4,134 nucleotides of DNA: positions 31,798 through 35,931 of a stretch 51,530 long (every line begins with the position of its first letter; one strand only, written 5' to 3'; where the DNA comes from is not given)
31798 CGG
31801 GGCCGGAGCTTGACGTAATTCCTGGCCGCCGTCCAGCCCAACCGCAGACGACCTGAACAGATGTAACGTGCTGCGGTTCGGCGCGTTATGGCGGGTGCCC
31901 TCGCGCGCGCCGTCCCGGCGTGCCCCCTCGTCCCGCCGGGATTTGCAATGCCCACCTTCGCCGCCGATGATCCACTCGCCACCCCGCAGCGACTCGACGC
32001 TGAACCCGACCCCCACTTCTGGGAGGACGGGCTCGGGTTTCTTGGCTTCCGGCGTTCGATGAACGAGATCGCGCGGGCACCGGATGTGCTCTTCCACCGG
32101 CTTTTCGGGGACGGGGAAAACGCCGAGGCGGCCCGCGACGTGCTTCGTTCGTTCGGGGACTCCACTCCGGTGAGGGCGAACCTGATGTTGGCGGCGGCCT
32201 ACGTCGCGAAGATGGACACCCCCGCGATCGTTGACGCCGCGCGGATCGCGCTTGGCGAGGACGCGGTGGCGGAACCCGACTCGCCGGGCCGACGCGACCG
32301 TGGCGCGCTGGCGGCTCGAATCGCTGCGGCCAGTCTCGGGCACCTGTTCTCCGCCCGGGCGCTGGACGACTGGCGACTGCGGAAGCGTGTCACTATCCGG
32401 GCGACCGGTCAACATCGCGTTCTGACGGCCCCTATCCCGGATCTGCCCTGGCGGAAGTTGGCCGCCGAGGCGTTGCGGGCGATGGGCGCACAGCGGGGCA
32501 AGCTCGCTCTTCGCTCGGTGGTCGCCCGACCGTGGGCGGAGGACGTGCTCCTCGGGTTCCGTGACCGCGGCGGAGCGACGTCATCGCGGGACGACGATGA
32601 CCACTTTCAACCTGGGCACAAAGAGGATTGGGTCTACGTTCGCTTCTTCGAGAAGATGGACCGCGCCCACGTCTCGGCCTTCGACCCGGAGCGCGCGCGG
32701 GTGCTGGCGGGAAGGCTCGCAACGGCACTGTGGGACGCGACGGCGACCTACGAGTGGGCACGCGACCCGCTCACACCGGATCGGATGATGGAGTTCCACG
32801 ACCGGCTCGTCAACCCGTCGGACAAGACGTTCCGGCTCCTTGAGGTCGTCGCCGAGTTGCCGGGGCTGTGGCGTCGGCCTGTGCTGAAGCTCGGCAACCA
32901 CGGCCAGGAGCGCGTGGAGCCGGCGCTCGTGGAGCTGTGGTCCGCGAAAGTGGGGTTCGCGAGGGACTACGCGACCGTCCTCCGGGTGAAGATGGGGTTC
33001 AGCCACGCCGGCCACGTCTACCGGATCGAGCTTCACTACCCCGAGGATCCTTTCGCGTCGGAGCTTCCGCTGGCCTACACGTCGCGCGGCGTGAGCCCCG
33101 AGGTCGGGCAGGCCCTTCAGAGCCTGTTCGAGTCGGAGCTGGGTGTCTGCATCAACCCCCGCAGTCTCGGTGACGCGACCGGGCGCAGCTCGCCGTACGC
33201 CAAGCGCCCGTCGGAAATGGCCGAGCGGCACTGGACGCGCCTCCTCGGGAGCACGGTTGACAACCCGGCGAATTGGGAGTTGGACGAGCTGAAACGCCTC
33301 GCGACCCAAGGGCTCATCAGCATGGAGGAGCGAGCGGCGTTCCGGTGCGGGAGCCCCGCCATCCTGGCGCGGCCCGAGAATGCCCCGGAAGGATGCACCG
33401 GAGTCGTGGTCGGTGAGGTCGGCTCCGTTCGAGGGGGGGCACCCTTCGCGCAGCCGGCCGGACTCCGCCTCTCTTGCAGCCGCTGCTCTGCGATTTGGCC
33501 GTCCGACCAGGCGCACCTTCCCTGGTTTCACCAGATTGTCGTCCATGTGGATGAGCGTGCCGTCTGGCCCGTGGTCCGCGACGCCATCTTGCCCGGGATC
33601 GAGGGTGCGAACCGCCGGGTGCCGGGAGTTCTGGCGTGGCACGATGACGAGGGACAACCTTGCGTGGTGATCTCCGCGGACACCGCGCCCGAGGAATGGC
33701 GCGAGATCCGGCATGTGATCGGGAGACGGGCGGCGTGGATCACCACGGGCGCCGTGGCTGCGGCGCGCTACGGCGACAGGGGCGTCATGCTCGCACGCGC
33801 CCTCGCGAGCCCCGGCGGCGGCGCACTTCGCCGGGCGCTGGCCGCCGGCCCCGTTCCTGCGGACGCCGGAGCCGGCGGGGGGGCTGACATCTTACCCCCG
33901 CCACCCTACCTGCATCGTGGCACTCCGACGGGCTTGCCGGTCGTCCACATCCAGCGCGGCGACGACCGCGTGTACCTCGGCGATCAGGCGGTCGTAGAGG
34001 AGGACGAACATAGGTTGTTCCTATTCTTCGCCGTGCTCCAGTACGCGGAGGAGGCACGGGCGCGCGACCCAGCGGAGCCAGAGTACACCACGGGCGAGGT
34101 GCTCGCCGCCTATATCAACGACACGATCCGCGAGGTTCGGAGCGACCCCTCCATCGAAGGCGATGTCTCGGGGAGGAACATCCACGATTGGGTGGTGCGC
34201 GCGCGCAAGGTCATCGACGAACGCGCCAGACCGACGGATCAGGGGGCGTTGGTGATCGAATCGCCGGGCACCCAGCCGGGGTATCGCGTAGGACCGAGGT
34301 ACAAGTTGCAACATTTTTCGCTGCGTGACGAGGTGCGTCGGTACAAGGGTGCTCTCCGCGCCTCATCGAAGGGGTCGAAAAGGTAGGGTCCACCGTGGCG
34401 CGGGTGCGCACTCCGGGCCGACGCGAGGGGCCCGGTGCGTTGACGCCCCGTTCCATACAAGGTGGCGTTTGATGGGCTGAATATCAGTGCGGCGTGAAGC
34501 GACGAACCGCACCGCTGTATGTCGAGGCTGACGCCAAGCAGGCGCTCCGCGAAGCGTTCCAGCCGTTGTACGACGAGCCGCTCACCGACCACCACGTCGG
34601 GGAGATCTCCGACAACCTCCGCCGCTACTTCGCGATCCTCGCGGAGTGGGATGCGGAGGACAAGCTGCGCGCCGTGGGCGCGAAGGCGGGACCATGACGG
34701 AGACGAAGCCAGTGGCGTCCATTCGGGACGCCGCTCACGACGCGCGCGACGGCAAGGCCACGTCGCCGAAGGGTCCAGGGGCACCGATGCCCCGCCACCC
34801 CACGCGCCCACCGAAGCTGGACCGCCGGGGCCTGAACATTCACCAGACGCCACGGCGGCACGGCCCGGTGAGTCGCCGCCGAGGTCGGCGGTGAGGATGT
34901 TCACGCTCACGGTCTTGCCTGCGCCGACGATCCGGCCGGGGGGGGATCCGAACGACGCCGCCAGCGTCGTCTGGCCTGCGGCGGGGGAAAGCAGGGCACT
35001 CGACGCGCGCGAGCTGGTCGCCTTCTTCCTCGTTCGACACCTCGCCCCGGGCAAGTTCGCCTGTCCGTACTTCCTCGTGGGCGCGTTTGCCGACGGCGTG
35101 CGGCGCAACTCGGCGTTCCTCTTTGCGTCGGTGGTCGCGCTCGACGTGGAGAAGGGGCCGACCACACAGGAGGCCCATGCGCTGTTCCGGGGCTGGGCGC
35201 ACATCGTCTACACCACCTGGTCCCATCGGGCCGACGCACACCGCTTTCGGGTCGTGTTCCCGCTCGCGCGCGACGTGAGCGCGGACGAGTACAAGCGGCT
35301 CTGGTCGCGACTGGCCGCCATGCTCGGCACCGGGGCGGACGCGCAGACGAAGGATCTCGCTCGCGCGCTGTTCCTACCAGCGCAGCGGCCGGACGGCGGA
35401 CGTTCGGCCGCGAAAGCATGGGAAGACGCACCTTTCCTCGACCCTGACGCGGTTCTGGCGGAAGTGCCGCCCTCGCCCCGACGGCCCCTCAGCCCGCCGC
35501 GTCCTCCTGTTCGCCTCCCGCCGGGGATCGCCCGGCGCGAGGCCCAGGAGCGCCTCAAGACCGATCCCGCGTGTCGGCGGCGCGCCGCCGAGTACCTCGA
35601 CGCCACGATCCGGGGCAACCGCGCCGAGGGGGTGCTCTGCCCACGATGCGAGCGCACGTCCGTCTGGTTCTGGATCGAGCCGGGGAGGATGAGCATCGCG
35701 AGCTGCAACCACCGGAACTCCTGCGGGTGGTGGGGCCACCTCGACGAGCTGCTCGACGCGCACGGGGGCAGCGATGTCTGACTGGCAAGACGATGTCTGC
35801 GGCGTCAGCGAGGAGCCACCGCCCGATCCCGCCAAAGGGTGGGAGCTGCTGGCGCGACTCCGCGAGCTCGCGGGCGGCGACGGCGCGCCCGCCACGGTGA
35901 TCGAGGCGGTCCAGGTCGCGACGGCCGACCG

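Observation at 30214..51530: More than 21 kb integrated element with a satellite/plasmid-like replication module but no recognisable virion, conjugation or defence genes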

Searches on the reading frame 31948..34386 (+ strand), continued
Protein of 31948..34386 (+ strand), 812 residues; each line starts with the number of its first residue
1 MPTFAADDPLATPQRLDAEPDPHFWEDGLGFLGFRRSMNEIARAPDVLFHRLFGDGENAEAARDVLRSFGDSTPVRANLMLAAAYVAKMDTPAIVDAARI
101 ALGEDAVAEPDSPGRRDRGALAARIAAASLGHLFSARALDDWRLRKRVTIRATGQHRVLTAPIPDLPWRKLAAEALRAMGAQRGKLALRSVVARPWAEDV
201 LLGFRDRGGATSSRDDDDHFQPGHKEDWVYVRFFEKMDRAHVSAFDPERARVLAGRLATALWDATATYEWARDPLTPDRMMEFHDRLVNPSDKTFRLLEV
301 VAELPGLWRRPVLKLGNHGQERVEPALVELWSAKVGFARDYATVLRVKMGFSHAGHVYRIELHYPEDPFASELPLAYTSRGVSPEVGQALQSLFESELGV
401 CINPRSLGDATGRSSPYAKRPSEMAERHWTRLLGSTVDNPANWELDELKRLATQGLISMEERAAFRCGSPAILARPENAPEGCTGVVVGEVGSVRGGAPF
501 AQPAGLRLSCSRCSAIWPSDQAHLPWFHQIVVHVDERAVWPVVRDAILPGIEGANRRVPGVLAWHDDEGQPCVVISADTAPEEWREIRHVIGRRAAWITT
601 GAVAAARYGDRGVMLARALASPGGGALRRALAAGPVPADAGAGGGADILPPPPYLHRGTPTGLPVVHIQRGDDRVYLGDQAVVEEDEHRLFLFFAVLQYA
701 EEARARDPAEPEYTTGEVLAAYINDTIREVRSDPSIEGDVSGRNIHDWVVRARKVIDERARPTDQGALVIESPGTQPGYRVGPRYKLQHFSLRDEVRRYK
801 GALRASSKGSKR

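Call 103: search_protein_families(library=padloc, max_evalue=0.001, proteins=[window:31948-34386:+])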
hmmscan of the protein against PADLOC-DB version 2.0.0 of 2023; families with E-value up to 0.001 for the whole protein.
window:31948-34386:+ (812 aa): 0 families

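Call 108: search_solved_structures(query=window:31948-34386:+, max_evalue=1)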
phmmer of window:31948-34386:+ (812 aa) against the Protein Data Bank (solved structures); distinct sequences matched with E-value up to 1: 2.
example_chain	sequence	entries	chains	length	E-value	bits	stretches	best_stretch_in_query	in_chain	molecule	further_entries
3myp_A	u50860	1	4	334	0.33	12.3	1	349-435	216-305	Tagatose 1,6-diphosphate aldolase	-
3kao_A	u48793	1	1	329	0.34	12.3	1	349-435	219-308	Tagatose 1,6-diphosphate aldolase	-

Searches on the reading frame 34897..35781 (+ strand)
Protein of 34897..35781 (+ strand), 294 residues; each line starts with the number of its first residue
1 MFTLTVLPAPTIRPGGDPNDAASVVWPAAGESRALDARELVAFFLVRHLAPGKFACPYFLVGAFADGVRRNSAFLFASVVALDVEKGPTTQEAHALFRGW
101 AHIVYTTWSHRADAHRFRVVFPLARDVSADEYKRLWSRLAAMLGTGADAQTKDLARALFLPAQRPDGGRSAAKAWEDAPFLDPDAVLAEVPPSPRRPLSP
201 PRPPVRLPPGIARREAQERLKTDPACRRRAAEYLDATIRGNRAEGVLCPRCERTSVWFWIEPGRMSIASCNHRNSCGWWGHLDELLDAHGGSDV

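Call 10: search_protein_families(library=pfam, max_evalue=0.05, proteins=[window:34897-35781:+])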
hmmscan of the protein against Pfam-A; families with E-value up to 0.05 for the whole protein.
window:34897-35781:+ (294 aa): 0 families

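Call 13: search_protein_families(library=phrogs, max_evalue=0.01, proteins=[window:34897-35781:+])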
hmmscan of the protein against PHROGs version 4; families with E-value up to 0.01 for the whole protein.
window:34897-35781:+ (294 aa): 7 families
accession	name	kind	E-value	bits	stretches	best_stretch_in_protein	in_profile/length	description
phrog_9765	-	DNA, RNA and nucleotide metabolism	3.1e-25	89.3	1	58-189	77-209/939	DNA primase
phrog_256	-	DNA, RNA and nucleotide metabolism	9.8e-17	61.8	1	59-189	63-193/798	DNA helicase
phrog_2135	-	DNA, RNA and nucleotide metabolism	1.2e-11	44.7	1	63-157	503-600/713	DNA primase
phrog_3228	-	DNA, RNA and nucleotide metabolism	9.7e-09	35.1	1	62-164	68-182/766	replicative helicase-primase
phrog_25531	-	unknown function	5.6e-08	33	1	60-159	50-157/617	-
phrog_34715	-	unknown function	1.1e-05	25.5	1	57-134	44-128/426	-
phrog_296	-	integration and excision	0.0033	17.2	0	53-128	60-144/626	DNA transposition protein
